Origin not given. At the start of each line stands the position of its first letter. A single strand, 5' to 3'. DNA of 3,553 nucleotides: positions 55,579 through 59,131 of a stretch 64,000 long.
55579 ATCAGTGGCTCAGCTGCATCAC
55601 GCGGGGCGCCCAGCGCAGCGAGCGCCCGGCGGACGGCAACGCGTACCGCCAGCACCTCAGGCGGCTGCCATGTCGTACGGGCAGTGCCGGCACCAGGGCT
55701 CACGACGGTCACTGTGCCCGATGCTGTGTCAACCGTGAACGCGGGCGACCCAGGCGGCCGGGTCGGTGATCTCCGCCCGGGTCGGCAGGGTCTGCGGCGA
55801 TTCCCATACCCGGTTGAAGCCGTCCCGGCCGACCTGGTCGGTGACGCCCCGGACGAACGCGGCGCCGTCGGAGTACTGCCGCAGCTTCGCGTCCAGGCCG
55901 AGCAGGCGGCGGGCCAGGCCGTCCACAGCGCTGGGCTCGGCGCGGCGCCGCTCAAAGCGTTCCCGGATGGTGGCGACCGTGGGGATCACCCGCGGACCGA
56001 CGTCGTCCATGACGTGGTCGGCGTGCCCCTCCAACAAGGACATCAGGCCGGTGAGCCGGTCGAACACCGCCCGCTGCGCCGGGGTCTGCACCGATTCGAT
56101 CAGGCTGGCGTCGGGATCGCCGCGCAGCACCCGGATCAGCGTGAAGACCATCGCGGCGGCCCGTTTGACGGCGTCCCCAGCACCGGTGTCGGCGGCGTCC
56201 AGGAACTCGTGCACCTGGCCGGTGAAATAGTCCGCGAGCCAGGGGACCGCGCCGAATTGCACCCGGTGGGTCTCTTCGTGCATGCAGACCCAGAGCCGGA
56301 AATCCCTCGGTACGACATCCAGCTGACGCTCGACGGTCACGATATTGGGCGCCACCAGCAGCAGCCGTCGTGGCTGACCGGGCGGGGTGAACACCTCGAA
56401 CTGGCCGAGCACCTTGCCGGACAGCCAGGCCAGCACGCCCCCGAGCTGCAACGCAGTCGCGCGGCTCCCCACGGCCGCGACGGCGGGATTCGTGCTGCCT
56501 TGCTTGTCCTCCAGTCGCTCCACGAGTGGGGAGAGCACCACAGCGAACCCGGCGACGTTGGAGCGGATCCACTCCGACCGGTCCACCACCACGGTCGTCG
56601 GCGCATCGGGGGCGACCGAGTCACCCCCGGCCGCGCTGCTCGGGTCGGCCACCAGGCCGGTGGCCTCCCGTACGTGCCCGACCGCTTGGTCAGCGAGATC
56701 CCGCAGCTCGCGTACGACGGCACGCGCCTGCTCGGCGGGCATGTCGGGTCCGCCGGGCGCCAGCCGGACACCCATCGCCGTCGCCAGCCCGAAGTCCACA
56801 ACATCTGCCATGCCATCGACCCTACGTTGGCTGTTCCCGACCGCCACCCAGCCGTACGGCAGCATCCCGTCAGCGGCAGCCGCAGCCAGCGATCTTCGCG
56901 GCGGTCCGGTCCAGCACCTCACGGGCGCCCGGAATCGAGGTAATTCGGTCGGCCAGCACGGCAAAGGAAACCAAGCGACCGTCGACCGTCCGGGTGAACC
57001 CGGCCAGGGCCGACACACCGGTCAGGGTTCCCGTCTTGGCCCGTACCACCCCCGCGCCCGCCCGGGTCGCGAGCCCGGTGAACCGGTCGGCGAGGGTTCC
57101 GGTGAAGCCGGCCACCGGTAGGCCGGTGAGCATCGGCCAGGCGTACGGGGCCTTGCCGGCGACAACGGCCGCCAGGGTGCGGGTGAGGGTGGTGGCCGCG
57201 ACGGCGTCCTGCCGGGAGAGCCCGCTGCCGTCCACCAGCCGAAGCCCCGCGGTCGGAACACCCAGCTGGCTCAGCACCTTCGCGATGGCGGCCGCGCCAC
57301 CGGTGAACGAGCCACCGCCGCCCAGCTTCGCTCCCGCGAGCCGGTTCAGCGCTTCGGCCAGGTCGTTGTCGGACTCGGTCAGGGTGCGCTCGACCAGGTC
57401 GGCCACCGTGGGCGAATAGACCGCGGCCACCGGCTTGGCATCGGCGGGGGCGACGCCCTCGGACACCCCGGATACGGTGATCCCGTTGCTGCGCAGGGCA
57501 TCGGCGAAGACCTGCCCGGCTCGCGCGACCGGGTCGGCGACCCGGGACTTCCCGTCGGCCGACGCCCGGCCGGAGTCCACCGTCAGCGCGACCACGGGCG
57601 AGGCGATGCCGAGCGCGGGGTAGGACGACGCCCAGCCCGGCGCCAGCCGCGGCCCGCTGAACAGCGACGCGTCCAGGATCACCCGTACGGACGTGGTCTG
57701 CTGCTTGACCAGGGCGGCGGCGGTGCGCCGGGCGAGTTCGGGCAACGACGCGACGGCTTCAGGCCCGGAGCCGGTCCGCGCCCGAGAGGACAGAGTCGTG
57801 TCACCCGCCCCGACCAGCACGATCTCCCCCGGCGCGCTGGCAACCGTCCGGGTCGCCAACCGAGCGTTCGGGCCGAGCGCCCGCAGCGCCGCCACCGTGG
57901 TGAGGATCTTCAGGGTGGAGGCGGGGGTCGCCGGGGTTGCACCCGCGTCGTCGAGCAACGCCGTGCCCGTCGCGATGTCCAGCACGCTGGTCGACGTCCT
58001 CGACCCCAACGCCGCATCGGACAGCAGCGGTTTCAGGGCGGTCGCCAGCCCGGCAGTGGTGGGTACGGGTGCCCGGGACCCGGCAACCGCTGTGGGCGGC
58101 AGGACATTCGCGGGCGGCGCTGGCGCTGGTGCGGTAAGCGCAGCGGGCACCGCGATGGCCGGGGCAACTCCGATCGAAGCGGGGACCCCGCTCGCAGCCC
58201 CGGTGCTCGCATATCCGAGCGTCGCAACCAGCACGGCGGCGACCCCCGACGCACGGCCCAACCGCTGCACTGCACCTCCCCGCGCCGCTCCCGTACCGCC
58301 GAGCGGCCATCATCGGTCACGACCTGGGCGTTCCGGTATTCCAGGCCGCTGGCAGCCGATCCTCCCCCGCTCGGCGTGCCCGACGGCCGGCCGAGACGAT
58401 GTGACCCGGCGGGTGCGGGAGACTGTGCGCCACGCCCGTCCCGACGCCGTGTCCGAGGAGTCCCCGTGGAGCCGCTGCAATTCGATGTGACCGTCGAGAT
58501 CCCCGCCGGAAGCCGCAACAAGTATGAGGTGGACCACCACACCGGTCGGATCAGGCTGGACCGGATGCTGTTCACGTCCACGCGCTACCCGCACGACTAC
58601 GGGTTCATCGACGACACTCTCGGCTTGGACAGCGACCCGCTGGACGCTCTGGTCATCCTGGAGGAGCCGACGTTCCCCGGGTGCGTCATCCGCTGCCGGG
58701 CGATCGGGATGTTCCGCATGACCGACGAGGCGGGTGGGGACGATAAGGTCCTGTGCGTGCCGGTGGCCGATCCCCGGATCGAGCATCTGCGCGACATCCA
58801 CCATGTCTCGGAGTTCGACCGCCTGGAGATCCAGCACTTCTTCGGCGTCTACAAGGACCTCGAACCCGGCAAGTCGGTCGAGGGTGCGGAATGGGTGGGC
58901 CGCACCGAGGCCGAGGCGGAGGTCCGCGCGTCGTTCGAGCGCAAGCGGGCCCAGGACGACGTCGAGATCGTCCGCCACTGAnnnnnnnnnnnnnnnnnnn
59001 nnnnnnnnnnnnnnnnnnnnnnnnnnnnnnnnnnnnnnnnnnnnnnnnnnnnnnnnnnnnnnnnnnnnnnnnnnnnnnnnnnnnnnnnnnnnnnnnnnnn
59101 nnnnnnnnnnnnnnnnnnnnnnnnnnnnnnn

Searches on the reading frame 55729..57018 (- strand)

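Call 54: search_protein_families(library=pfam, proteins=[window:55729-57018:-], max_evalue=0.001)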
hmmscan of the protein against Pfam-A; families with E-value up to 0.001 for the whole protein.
window:55729-57018:- (429 aa): 1 family
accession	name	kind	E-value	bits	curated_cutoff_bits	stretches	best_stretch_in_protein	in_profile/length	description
PF10103.15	Zincin_2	-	3.1e-105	352.7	25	1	74-424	1-344/344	Zincin-like metallopeptidase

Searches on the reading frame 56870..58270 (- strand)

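Call 54: search_protein_families(library=pfam, proteins=[window:56870-58270:-], max_evalue=0.001)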
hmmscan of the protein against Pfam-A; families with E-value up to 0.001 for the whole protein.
window:56870-58270:- (466 aa): 1 family
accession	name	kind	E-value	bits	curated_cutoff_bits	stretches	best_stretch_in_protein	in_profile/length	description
PF02113.21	Peptidase_S13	-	1.7e-76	258.2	22.8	2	242-442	226-424/444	D-Ala-D-Ala carboxypeptidase 3 (S13) family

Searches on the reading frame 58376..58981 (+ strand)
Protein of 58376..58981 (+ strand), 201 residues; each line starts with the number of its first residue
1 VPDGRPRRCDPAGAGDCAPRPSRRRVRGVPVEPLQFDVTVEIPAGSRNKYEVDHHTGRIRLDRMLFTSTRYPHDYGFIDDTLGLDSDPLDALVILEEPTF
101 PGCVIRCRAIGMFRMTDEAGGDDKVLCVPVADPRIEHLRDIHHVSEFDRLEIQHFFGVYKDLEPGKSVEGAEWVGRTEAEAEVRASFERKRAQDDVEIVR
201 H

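Call 54: search_protein_families(library=pfam, proteins=[window:58376-58981:+], max_evalue=0.001)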
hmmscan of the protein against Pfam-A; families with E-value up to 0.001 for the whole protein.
window:58376-58981:+ (201 aa): 1 family
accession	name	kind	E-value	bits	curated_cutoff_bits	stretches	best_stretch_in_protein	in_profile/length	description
PF00719.24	Pyrophosphatase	-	7.3e-56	188.7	23.5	1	38-189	1-151/153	Inorganic pyrophosphatase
